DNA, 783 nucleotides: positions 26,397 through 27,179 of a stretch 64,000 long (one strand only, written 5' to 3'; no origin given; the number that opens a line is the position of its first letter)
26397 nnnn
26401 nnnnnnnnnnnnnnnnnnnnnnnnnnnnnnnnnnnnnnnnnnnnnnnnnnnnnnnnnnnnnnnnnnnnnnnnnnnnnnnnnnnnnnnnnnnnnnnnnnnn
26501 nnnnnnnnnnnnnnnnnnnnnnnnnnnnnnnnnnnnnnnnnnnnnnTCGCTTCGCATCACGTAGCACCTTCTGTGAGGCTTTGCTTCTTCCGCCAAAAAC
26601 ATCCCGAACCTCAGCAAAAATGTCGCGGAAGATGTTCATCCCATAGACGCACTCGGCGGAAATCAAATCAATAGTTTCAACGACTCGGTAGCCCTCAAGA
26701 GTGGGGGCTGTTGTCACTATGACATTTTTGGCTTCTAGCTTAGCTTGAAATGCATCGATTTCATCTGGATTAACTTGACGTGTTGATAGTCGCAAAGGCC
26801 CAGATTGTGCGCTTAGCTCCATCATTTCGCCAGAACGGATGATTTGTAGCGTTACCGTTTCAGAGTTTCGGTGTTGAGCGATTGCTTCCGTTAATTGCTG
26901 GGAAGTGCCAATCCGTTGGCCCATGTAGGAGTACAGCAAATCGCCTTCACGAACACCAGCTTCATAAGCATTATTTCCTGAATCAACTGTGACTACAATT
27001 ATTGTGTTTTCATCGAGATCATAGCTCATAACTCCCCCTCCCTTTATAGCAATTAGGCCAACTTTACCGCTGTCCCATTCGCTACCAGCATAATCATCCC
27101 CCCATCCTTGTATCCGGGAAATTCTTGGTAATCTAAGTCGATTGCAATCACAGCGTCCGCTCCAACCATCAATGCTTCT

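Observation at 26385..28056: Island cargo operon: exported SNase nuclease plus two YbjQ/UPF0145 paralogues with different N-terminal sensor-like modules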

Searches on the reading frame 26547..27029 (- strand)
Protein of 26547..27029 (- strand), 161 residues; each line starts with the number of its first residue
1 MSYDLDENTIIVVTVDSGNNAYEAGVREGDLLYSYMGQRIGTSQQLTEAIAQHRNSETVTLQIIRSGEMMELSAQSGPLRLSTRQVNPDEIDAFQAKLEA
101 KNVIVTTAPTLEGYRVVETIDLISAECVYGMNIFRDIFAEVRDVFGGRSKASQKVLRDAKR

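Call 57: find_related_loci(query=A4, collection=metagenome_contigs, flank=5000)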
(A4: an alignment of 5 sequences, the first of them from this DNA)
Query A4 (161 aa) in metagenome_contigs; peptide patterns used: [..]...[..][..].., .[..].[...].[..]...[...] (x = any residue, [..] = any of these).
600 stretches matched a pattern (row limit reached: there are more); 543 encode a relative of the query (tblastn E <= 1e-3); the best 80 are kept; 80 distinct loci.
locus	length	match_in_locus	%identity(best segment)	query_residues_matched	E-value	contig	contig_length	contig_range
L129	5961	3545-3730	71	100-161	4e-26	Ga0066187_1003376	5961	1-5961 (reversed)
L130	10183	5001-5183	70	100-160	2e-25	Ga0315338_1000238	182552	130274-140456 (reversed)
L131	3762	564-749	63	100-161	2e-25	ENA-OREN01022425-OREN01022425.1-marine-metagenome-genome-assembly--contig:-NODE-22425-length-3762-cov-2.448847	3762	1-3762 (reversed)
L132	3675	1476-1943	36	16-161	4e-25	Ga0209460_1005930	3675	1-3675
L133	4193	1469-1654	65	100-161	4e-24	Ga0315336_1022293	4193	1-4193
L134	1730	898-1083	65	100-161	1e-23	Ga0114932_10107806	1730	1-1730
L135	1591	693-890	61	95-160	1e-23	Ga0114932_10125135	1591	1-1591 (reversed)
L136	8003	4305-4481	63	102-160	3e-23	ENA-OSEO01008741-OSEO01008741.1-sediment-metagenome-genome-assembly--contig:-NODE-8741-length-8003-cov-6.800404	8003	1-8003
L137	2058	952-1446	32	3-161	7e-23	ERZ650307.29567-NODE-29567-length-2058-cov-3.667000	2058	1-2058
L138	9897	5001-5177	63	103-161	1e-22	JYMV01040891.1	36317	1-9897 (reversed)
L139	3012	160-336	63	103-161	1e-22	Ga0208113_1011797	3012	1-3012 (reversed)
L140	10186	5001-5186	61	100-161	2e-22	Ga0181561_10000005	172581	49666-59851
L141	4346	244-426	59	101-161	2e-22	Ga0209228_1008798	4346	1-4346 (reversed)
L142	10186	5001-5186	61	100-161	4e-22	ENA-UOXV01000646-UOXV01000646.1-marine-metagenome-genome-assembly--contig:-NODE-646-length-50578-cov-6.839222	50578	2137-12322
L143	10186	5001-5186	68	100-161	4e-22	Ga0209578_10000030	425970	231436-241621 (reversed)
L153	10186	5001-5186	60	100-161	7e-21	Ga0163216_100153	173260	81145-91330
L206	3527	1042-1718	38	74-161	9e-17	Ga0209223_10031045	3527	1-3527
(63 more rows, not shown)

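Call 61: search_protein_families(library=pfam, proteins=[L153:1312-2163:-, L153:3184-3597:+, L153:3569-3940:+, L153:3917-4480:-, L153:4701-5348:+, L153:5348-5845:+, L153:5949-6599:+, L153:6819-7163:-, L153:7496-8677:+, L153:8813-9304:+], max_evalue=0.001)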
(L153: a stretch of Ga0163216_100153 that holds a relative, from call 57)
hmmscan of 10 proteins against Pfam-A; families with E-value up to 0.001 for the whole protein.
L153:1312-2163:- (283 aa): 0 families

L153:3184-3597:+ (137 aa): 0 families

L153:3569-3940:+ (123 aa): 0 families

L153:3917-4480:- (187 aa): 0 families

L153:4701-5348:+ (215 aa): 1 family
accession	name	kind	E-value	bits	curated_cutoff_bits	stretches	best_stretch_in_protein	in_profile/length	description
PF01906.23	YbjQ_1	-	1.7e-26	93.3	23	1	104-210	1-103/103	Putative heavy-metal-binding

L153:5348-5845:+ (165 aa): 1 family
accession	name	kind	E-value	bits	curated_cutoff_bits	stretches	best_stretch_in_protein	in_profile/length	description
PF00565.23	SNase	-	3.4e-08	34.3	21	1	44-145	2-106/107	Staphylococcal nuclease homologue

L153:5949-6599:+ (216 aa): 0 families

L153:6819-7163:- (114 aa): 0 families

L153:7496-8677:+ (393 aa): 1 family
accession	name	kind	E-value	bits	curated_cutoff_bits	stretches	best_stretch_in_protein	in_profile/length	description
PF09851.14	SHOCT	-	1.1e-06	28.6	27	1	363-389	1-27/28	Short C-terminal domain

L153:8813-9304:+ (163 aa): 0 families
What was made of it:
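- Gene order is reversed in L153 (call 61).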

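Call 110: search_protein_families(library=pfam, proteins=[L153:5949-6599:+, L206:1869-2126:+, L206:2188-2979:+], max_evalue=0.01)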
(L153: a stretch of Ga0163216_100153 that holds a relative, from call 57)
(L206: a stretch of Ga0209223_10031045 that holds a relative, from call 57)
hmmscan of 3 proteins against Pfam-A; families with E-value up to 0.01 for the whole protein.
L153:5949-6599:+ (216 aa): 0 families

L206:1869-2126:+ (85 aa): 0 families

L206:2188-2979:+ (263 aa): 1 family
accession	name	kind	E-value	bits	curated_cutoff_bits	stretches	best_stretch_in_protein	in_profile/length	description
PF00143.24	Interferon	-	0.0068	17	26.8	0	127-185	28-85/160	Interferon alpha/beta domain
